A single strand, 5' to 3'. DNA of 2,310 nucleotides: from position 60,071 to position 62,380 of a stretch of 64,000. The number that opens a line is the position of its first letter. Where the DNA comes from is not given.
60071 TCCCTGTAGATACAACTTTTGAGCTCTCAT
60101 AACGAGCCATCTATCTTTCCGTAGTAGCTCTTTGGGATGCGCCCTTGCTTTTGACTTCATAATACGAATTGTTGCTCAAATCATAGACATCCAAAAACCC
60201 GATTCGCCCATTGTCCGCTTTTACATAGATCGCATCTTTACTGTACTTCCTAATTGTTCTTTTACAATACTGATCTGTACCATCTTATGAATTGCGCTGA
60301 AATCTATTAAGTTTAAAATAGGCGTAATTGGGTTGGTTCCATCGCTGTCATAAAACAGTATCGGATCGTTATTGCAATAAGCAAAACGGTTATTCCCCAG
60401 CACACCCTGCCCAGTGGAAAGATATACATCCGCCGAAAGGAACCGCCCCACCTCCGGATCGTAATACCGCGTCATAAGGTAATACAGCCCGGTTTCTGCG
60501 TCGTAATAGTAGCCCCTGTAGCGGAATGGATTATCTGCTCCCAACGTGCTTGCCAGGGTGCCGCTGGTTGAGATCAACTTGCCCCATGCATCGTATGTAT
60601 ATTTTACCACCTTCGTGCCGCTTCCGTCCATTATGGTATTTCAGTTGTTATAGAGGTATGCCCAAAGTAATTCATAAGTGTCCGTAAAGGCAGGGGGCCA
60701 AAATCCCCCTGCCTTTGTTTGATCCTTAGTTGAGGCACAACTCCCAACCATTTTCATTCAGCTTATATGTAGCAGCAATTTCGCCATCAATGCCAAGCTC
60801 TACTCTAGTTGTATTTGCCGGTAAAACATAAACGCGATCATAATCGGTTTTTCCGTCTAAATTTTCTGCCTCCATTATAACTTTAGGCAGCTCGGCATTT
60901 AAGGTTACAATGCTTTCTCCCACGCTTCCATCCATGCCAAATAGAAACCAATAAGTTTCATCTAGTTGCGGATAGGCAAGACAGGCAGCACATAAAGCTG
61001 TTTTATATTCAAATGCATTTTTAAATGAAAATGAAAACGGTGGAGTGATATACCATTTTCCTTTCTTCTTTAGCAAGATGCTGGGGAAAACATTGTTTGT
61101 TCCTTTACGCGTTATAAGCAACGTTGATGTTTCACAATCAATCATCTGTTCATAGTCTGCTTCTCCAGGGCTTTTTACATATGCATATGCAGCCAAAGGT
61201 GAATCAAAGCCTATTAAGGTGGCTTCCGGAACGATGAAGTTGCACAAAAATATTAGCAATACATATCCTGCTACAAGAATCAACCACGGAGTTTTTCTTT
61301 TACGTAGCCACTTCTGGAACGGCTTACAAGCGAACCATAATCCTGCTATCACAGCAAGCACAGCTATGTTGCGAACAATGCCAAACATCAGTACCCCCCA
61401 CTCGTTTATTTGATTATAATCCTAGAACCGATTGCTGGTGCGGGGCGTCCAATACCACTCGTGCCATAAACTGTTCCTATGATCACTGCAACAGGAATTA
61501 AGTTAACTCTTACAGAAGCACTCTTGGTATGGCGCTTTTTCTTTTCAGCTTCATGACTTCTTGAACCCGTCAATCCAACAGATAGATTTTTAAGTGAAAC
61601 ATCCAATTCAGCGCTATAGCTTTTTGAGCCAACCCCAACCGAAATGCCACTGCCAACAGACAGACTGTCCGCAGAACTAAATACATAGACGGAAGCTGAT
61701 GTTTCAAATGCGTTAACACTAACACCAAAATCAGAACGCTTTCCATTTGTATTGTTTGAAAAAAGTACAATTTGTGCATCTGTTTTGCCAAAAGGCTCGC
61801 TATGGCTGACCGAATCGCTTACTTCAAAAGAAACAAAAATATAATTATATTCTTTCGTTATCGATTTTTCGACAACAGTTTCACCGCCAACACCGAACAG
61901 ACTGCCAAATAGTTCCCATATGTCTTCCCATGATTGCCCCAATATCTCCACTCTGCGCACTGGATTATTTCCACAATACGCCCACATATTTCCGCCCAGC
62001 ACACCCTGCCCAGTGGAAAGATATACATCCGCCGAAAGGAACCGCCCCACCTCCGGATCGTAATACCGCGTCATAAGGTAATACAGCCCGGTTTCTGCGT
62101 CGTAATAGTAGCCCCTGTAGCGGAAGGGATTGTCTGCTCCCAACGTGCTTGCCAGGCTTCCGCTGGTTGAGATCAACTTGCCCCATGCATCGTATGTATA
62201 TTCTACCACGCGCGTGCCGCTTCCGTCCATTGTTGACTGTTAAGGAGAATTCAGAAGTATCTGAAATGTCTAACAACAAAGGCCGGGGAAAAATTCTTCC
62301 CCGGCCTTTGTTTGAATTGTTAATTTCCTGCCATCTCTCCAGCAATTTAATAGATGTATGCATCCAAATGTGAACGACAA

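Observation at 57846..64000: Array of RHS toxin C-terminal cassettes sharing one recombination handle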

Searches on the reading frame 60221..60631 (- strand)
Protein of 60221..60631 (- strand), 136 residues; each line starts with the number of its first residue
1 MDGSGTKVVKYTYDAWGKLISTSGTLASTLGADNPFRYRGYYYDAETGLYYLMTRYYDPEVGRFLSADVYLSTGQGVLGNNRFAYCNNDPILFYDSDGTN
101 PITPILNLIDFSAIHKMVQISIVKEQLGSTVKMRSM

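Call 6: search_protein_families(library=pfam, max_evalue=0.1, proteins=[window:60221-60631:-])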
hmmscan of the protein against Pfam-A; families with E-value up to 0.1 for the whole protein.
window:60221-60631:- (136 aa): 2 families
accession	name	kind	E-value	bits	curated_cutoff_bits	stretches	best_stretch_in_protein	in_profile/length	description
PF17780.6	OCRE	-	0.034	14.6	24.7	1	40-68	12-42/52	OCRE domain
PF05593.20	RHS_repeat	-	0.081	13.8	22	1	5-23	15-32/38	RHS Repeat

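Call 17: search_protein_families(library=ncbifam, max_evalue=0.01, proteins=[window:60221-60631:-])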
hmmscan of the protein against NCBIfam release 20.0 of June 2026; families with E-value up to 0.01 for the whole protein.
window:60221-60631:- (136 aa): 2 families
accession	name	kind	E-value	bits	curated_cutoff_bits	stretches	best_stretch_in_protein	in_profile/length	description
TIGR03696.1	Rhs_assc_core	domain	1.4e-22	80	32.5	1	13-98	1-75/76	RHS repeat-associated core domain-containing protein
NF041261.1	RHS_core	equivalog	1.1e-07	30.1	2000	1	5-74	1176-1241/1261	RHS element core protein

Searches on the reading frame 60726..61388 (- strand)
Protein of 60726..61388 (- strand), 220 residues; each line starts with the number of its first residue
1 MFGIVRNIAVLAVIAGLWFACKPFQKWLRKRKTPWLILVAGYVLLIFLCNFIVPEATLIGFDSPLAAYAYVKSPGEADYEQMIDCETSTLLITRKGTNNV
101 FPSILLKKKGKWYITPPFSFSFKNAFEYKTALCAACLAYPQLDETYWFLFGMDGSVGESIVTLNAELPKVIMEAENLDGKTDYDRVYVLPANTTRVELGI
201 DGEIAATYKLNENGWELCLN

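Call 6: search_protein_families(library=pfam, max_evalue=0.1, proteins=[window:60726-61388:-])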
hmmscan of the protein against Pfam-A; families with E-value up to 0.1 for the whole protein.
window:60726-61388:- (220 aa): 0 families

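Call 17: search_protein_families(library=ncbifam, max_evalue=0.01, proteins=[window:60726-61388:-])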
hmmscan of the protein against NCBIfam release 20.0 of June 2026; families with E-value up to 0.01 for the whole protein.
window:60726-61388:- (220 aa): 0 families

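Call 69: find_encoding_contigs(protein=window:60726-61388:-, flank=10000, max_places=10)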
Protein window:60726-61388:- (220 aa): 7 contigs read that carry it; 6 places shown.
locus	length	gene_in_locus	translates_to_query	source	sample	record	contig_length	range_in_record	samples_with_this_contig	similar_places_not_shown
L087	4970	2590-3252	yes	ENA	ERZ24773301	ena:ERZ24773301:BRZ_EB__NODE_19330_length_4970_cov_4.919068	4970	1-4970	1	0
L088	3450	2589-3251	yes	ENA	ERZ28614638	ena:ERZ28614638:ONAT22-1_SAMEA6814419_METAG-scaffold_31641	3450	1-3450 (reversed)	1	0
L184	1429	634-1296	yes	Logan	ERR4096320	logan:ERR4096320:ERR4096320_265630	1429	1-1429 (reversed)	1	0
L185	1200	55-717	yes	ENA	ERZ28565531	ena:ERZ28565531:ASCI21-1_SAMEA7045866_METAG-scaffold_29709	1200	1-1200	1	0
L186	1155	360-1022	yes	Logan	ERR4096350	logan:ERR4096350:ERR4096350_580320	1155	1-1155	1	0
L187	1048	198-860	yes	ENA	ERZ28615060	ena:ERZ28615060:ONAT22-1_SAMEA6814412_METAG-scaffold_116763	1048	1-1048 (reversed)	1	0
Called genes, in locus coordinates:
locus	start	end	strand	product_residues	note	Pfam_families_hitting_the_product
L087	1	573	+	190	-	?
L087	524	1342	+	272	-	PF13606:Ank_3 (faint), PF13857:Ank_5 (faint), PF12796:Ank_2, PF13637:Ank_4 (weak), PF12796:Ank_2, PF00023:Ank (weak), PF13637:Ank_4 (weak)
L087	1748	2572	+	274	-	PF25023:TEN_YD-shell (weak)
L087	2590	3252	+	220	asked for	-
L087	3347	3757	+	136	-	PF25023:TEN_YD-shell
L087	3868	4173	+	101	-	-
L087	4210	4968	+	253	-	?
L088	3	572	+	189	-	?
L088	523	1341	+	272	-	PF13606:Ank_3 (faint), PF13857:Ank_5 (faint), PF12796:Ank_2, PF13637:Ank_4 (weak), PF12796:Ank_2, PF00023:Ank (weak), PF13637:Ank_4 (weak)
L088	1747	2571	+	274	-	PF25023:TEN_YD-shell (weak)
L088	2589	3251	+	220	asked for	-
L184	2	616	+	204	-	?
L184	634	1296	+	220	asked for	-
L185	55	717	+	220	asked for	-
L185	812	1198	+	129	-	?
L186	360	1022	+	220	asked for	-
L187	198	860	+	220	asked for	-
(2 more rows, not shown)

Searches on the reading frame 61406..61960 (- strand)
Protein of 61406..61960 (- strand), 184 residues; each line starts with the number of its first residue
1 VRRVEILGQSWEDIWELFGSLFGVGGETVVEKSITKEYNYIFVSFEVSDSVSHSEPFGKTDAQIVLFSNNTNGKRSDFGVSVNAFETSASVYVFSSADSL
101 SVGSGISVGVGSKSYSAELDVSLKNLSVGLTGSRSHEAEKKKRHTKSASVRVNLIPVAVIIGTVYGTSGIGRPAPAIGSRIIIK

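Call 23: search_solved_structures(query=window:61406-61960:-, max_evalue=10)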
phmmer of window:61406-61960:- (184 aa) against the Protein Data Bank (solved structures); distinct sequences matched with E-value up to 10: 2.
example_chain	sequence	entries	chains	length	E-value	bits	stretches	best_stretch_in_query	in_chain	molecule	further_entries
1txj_A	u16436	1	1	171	1.1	12.8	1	36-87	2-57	translationally controlled tumour-associated protein (TCTP) from Plasmodium knowlesi, PKN_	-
3lg4_A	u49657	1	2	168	1.3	12.5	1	9-39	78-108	Dihydrofolate reductase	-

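Call 28: find_homologous_proteins(query=window:61406-61960:-, max_evalue=0.001)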
Query window:61406-61960:- (184 aa): 1 proteins with E <= 0.001 among 164 candidates.
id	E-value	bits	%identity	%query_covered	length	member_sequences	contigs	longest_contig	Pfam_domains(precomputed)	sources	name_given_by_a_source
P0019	1.2e-30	125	88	37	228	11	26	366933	PF25023.2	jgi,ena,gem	-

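Call 48: search_protein_representatives(protein=window:61406-61960:-)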
Query: 184 residues. Proteins with E-value up to 0.001 (for the whole library): 3; up to 1e-10: 2; up to 1e-30: 1. The best 3 are listed.
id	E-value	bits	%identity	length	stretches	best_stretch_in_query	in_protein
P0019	3.8e-31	124.9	88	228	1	1-68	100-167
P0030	3.6e-21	92.4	40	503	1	3-166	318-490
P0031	9.0e-04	35.8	29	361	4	24-69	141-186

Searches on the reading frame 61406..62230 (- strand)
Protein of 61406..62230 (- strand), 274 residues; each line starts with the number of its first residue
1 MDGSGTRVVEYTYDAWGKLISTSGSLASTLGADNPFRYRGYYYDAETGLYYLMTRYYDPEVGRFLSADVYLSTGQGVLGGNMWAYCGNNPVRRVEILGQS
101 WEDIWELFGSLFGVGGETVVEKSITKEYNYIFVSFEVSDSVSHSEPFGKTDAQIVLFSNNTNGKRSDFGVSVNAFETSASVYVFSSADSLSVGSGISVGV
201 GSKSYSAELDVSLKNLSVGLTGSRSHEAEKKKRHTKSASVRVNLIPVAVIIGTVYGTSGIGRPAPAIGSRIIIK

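Call 6: search_protein_families(library=pfam, max_evalue=0.1, proteins=[window:61406-62230:-])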
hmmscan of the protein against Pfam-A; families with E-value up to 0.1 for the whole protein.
window:61406-62230:- (274 aa): 1 family
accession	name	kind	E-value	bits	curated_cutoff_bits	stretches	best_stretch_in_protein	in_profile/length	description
PF17780.6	OCRE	-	0.016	15.7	24.7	1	40-68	12-42/52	OCRE domain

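Call 15: find_encoding_contigs(protein=window:61406-62230:-, flank=10000, max_places=10)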
Protein window:61406-62230:- (274 aa): 3 contigs read that carry it; 2 places shown.
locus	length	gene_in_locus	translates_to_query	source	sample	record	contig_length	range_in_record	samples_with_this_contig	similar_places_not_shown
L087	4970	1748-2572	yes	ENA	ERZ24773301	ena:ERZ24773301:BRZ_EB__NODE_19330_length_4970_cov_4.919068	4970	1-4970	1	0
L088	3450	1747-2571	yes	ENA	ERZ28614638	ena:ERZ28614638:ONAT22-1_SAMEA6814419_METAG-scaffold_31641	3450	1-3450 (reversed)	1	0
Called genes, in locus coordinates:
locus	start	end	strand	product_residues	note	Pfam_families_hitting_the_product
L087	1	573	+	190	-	?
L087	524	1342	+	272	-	PF13606:Ank_3 (faint), PF13857:Ank_5 (faint), PF12796:Ank_2, PF13637:Ank_4 (weak), PF12796:Ank_2, PF00023:Ank (weak), PF13637:Ank_4 (weak)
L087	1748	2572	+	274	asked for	PF25023:TEN_YD-shell (weak)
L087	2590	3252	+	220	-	-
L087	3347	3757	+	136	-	PF25023:TEN_YD-shell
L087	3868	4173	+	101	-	-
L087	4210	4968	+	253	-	?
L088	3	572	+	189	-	?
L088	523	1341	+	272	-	PF13606:Ank_3 (faint), PF13857:Ank_5 (faint), PF12796:Ank_2, PF13637:Ank_4 (weak), PF12796:Ank_2, PF00023:Ank (weak), PF13637:Ank_4 (weak)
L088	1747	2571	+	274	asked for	PF25023:TEN_YD-shell (weak)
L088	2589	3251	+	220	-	-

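Call 17: search_protein_families(library=ncbifam, max_evalue=0.01, proteins=[window:61406-62230:-])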
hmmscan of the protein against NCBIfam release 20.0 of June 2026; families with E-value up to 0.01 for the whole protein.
window:61406-62230:- (274 aa): 2 families
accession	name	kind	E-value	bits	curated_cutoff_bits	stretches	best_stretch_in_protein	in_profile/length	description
TIGR03696.1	Rhs_assc_core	domain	3.9e-21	75.3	32.5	1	13-98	1-75/76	RHS repeat-associated core domain-containing protein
NF041261.1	RHS_core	equivalog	5.4e-08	31.1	2000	1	5-98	1176-1260/1261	RHS element core protein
